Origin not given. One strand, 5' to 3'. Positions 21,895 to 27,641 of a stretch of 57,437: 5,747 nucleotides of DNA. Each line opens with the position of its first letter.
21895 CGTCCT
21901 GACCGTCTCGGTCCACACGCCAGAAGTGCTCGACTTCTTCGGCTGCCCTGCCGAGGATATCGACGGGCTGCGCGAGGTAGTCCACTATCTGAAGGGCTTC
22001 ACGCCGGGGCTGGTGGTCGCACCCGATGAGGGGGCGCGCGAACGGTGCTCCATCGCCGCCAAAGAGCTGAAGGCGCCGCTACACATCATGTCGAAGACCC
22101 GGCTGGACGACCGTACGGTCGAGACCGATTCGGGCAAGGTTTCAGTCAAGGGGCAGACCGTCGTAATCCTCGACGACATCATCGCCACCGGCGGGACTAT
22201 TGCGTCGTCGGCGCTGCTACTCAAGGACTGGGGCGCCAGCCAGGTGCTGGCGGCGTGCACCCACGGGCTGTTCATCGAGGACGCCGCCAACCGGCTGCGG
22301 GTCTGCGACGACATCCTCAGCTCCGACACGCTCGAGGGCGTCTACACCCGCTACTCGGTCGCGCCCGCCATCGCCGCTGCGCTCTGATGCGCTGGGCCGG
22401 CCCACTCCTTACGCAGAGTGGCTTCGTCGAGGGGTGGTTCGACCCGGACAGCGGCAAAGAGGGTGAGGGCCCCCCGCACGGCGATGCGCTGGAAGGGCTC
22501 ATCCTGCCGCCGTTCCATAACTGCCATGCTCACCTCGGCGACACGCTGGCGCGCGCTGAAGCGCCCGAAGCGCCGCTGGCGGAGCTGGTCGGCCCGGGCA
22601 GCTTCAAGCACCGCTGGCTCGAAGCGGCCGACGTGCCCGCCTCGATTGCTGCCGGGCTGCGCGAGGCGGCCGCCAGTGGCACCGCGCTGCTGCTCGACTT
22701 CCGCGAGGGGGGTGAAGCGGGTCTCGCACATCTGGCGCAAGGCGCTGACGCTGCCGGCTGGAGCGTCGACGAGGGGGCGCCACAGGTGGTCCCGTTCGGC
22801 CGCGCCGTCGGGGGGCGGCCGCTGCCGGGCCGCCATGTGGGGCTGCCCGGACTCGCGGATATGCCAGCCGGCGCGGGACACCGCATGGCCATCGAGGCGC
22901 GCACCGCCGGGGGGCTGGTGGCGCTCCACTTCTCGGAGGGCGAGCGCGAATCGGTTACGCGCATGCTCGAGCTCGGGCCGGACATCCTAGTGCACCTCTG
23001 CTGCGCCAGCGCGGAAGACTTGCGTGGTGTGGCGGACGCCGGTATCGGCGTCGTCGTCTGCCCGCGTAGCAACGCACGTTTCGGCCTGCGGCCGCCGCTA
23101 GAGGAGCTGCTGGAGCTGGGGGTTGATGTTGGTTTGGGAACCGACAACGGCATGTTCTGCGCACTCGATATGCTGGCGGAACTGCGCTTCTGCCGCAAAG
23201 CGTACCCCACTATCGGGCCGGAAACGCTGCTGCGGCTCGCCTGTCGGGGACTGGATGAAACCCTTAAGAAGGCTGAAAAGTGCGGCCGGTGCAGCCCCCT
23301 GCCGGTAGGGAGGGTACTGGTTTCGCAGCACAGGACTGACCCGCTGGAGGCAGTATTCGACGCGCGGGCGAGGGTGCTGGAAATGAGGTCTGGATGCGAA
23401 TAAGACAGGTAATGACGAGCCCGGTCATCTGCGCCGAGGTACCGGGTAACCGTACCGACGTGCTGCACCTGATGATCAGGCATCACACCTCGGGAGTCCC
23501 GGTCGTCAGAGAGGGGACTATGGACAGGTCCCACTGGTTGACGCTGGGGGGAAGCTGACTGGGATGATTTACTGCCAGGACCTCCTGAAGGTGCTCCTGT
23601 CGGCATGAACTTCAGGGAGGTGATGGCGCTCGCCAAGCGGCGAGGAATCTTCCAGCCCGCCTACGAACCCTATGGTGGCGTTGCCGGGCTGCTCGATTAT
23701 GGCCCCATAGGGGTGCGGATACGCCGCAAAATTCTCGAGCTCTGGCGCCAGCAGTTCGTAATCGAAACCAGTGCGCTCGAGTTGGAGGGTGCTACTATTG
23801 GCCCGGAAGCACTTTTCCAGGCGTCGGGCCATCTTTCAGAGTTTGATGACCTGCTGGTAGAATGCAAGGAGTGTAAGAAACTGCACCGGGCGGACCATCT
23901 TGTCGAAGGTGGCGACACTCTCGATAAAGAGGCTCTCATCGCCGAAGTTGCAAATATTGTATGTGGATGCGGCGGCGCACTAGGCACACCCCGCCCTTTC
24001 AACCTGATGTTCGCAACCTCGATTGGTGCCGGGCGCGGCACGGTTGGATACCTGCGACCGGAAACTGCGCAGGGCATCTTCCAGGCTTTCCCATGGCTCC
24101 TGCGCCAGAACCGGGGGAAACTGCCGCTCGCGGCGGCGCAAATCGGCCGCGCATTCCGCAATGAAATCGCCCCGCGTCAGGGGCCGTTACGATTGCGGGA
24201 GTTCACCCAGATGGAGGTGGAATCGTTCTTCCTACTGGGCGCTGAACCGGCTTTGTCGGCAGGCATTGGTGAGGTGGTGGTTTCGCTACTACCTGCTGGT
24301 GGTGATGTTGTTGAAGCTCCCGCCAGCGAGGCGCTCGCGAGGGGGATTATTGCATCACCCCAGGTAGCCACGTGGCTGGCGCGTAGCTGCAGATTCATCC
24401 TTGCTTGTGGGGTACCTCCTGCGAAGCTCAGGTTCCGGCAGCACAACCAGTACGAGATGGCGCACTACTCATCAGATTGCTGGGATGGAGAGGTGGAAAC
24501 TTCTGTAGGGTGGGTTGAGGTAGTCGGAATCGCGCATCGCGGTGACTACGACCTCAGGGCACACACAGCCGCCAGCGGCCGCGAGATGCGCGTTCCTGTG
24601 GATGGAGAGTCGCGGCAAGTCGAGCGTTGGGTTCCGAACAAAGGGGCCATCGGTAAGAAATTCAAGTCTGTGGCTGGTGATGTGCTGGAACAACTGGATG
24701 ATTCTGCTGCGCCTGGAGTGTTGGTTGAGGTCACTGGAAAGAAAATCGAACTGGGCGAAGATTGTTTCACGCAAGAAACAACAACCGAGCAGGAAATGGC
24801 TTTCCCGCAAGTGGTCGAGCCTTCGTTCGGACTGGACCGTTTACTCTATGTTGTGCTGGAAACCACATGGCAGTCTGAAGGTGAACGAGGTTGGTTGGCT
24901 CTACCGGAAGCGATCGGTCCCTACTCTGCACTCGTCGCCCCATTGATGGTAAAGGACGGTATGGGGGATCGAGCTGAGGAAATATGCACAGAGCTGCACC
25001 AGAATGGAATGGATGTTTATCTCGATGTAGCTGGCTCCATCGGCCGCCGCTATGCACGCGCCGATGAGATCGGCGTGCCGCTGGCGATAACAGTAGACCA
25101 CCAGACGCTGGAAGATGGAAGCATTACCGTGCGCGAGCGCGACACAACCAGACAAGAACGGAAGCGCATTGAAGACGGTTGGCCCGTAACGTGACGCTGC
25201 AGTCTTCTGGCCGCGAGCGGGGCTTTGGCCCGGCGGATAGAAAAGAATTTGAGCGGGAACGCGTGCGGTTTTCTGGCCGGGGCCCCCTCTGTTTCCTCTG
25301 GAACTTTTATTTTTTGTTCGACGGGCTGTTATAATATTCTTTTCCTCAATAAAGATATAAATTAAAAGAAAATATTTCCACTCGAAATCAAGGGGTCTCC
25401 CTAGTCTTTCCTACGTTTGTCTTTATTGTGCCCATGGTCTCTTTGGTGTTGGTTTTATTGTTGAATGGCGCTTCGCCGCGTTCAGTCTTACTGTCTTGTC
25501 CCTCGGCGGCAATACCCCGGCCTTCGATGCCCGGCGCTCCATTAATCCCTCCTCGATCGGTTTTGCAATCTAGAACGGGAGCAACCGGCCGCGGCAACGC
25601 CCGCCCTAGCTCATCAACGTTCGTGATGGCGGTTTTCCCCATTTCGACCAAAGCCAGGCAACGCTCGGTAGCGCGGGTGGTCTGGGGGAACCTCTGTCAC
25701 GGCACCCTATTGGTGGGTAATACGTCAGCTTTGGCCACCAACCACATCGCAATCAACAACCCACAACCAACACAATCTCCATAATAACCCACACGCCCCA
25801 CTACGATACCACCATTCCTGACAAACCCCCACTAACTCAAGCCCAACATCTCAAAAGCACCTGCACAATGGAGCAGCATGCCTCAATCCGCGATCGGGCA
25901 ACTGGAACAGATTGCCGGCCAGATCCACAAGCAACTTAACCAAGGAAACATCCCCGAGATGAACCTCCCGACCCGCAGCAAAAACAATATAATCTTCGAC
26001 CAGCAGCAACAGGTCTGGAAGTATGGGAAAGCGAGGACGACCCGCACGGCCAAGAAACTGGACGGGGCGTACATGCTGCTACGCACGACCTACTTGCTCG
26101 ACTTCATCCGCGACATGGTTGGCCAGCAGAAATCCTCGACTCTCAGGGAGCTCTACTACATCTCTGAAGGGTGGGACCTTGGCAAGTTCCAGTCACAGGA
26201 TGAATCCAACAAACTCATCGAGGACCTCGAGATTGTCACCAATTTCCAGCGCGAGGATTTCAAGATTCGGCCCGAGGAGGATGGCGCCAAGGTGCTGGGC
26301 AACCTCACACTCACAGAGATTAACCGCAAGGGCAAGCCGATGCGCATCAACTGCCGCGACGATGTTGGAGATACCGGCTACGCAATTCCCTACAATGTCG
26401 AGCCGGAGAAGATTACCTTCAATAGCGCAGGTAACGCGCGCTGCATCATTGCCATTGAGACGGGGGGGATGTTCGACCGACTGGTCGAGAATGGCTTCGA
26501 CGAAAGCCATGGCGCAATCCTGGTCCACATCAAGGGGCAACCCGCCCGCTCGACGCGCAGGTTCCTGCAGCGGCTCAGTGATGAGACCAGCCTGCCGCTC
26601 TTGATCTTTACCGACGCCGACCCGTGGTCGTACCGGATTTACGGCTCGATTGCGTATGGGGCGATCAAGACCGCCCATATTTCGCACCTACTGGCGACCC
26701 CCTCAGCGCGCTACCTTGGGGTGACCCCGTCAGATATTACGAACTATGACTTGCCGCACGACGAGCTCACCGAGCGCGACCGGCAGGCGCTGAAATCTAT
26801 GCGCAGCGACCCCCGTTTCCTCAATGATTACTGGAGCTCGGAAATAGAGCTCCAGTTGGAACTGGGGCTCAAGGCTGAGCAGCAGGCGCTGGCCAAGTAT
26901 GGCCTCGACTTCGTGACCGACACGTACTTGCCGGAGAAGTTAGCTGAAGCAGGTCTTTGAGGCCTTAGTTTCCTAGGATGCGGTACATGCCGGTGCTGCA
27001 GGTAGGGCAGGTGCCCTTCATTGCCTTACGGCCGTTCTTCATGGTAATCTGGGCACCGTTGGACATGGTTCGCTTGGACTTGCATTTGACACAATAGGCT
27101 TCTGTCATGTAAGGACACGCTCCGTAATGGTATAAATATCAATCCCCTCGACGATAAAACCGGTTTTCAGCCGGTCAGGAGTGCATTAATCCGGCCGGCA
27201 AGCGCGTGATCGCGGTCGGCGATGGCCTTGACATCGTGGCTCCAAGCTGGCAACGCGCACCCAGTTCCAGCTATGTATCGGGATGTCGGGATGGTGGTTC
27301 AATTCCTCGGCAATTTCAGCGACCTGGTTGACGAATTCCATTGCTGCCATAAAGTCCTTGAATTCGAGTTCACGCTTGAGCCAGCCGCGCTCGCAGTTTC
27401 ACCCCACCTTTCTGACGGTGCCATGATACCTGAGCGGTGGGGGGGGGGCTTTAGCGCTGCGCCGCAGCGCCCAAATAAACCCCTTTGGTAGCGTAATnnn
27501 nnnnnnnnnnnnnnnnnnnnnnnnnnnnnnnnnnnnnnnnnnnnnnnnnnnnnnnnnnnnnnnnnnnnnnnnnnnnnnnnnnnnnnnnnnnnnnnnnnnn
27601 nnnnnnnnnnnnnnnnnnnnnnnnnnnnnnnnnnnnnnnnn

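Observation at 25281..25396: Candidate replication origin: inverted ORB-like boxes flanking a 70-bp AT-rich core, with no orc1/cdc6 in the window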

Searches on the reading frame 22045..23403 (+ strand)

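Call 7: search_protein_families(library=pfam, proteins=[window:22045-23403:+])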
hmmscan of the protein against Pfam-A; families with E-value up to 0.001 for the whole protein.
window:22045-23403:+ (452 aa): 1 family
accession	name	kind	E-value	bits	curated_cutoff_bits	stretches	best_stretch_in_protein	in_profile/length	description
PF01979.26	Amidohydro_1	-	2.2e-09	37.5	25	1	314-385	194-269/345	Amidohydrolase family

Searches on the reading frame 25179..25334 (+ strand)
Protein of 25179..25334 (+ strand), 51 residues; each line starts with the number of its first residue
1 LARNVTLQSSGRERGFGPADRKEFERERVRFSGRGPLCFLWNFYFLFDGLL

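Call 8: search_protein_families(library=pfam, max_evalue=1, proteins=[window:25179-25334:+])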
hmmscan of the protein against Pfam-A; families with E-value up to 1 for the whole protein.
window:25179-25334:+ (51 aa): 1 family
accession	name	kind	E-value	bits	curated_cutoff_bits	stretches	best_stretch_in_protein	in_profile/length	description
PF15360.11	Apelin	-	0.023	15.6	27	1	14-39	30-55/55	APJ endogenous ligand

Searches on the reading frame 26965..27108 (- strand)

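Call 8: search_protein_families(library=pfam, max_evalue=1, proteins=[window:26965-27108:-])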
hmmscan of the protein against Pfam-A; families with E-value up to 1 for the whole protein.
window:26965-27108:- (47 aa): 5 families
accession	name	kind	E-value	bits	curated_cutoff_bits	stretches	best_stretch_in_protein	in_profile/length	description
PF18930.5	DUF5679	-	6.2e-16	58.7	27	1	5-44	1-40/40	Domain of unknown function (DUF5679)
PF25208.1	DUF7838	-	0.00025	21.4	28.5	1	2-45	5-47/55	Domain of unknown function (DUF7838)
PF20723.3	Pellino_RING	-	0.025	15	22.6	1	6-41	93-128/144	Pellino, RING domain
PF11682.14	Zn_ribbon_11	-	0.027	14.5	24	0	33-42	20-29/37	Probable zinc-ribbon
PF20120.5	DUF6510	-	0.062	13.6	26.4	1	3-45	26-65/86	Family of unknown function (DUF6510)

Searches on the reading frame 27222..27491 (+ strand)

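Call 8: search_protein_families(library=pfam, max_evalue=1, proteins=[window:27222-27491:+])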
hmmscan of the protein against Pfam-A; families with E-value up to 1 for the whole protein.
window:27222-27491:+ (89 aa): 1 family
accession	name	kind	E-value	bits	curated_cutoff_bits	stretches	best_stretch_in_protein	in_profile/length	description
PF18791.7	Transp_inhibit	-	0.091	12.8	33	1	60-78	11-29/47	Transport inhibitor response 1 protein domain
